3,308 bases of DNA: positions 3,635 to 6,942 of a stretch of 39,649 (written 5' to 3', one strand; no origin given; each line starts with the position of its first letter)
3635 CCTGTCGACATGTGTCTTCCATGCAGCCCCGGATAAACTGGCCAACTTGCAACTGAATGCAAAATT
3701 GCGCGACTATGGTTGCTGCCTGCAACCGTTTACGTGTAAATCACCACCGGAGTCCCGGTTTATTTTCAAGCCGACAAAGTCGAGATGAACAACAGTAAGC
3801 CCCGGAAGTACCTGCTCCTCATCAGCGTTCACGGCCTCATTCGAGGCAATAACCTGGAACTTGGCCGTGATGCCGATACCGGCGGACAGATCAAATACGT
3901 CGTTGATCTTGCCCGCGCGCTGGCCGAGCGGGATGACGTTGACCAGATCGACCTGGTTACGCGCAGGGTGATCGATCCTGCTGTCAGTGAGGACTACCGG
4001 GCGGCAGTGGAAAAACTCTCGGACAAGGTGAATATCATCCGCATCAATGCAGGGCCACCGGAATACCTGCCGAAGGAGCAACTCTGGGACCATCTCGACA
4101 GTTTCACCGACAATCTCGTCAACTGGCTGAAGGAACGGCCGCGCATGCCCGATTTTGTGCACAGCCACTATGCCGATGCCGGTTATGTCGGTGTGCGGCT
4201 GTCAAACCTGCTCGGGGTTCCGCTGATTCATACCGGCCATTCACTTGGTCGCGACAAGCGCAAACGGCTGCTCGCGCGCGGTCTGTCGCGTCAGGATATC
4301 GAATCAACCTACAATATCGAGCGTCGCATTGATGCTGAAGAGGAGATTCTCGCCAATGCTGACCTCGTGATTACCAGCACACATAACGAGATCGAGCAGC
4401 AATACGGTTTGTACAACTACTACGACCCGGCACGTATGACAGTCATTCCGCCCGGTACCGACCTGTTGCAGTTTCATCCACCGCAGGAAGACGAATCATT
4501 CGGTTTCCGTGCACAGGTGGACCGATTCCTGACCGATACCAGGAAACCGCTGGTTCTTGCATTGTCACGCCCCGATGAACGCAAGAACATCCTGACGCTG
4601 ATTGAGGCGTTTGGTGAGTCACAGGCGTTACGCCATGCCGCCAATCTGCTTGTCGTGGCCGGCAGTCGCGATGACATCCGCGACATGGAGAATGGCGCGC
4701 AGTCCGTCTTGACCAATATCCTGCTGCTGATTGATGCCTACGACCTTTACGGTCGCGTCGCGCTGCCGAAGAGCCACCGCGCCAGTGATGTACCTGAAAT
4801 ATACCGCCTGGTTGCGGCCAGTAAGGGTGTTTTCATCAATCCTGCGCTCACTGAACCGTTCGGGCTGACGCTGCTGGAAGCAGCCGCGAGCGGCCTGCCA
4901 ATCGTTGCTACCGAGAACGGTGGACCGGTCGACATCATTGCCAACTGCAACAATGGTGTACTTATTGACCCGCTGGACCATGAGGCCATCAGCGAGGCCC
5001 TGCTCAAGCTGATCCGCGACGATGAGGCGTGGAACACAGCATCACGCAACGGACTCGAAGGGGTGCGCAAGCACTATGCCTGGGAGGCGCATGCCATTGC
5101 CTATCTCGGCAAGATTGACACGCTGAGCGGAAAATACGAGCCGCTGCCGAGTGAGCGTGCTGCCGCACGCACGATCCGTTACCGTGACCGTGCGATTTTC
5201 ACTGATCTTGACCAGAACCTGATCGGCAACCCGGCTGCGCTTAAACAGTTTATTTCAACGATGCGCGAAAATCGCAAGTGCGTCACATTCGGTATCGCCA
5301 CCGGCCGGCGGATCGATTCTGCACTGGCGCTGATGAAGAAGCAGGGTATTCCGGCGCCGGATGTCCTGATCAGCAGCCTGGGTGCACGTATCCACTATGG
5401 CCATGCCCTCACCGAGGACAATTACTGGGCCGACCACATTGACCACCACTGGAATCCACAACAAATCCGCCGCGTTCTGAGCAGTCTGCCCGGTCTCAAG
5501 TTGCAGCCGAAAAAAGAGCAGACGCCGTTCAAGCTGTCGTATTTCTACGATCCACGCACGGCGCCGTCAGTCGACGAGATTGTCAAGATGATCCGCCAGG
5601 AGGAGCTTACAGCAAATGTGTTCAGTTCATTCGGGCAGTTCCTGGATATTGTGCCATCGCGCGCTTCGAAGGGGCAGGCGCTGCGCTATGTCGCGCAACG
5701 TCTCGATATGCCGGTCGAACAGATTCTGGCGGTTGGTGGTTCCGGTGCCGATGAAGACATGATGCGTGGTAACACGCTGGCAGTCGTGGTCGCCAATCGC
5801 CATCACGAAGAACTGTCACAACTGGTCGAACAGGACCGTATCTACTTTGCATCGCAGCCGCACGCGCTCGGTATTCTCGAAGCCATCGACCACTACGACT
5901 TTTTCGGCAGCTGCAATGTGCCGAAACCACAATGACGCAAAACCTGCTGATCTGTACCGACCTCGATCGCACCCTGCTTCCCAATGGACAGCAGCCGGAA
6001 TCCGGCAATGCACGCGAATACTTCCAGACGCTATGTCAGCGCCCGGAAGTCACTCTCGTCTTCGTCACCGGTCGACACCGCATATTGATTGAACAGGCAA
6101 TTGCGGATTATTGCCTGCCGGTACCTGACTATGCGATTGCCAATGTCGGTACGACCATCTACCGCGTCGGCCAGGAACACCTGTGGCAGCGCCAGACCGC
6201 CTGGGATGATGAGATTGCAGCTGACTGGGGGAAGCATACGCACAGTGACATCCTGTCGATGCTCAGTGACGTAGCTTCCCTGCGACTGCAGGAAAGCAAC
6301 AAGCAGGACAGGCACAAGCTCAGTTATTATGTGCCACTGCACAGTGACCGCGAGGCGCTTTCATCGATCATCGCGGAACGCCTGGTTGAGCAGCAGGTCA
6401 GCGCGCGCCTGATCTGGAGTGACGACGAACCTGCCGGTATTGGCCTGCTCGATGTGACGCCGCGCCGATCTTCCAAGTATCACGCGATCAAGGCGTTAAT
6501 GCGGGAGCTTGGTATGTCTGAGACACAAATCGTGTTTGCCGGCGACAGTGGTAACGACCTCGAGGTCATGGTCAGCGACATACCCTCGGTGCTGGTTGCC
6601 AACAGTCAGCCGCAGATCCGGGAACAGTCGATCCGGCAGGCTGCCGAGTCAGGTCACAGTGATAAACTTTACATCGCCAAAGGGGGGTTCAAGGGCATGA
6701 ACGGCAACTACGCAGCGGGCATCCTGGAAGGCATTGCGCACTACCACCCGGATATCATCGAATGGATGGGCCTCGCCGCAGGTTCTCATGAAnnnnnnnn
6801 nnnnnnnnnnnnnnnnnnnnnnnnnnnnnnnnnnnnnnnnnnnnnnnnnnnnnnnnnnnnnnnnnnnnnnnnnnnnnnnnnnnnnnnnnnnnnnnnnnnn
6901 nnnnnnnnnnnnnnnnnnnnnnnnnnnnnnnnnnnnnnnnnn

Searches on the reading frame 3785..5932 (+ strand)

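Call 66: search_protein_families(library=pfam, proteins=[window:3785-5932:+], max_evalue=0.00001)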
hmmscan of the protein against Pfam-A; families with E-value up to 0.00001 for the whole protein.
window:3785-5932:+ (716 aa): 8 families
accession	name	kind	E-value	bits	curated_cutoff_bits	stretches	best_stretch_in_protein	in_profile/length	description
PF05116.19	S6PP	-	3.1e-76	256.7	20.3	1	469-706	3-247/247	Sucrose-6F-phosphate phosphohydrolase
PF00534.26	Glycos_transf_1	-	4.5e-26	91.8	26.4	1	248-422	9-168/172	Glycosyl transferases group 1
PF13692.12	Glyco_trans_1_4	-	2e-18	67.5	27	1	255-412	2-142/142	Glycosyl transferases group 1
PF13439.12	Glyco_transf_4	-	7.6e-16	59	28.5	1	33-227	2-168/170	Glycosyltransferase Family 4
PF08282.18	Hydrolase_3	-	1.1e-15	58.6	20.9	1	576-675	137-234/255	haloacid dehalogenase-like hydrolase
PF13579.12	Glyco_trans_4_4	-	1.7e-14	54.9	29.7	1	33-224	1-158/158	Glycosyl transferase 4-like domain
PF00862.26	GT-B_Sucrose_synth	-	2.2e-11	43.6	23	1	10-210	16-231/290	Sucrose synthase first GT-B domain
PF20706.3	GT4-conflict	-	6.2e-06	25.9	26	0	179-424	134-355/385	Family 4 Glycosyltransferase in conflict systems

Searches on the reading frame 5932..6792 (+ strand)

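Call 66: search_protein_families(library=pfam, proteins=[window:5932-6792:+], max_evalue=0.00001)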
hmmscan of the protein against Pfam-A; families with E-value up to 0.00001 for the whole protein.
window:5932-6792:+ (287 aa): 2 families
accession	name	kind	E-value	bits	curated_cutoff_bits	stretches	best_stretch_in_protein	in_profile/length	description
PF05116.19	S6PP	-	3.6e-50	171.3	20.3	1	4-272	2-246/247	Sucrose-6F-phosphate phosphohydrolase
PF08282.18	Hydrolase_3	-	3.7e-15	56.8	20.9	1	7-232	1-238/255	haloacid dehalogenase-like hydrolase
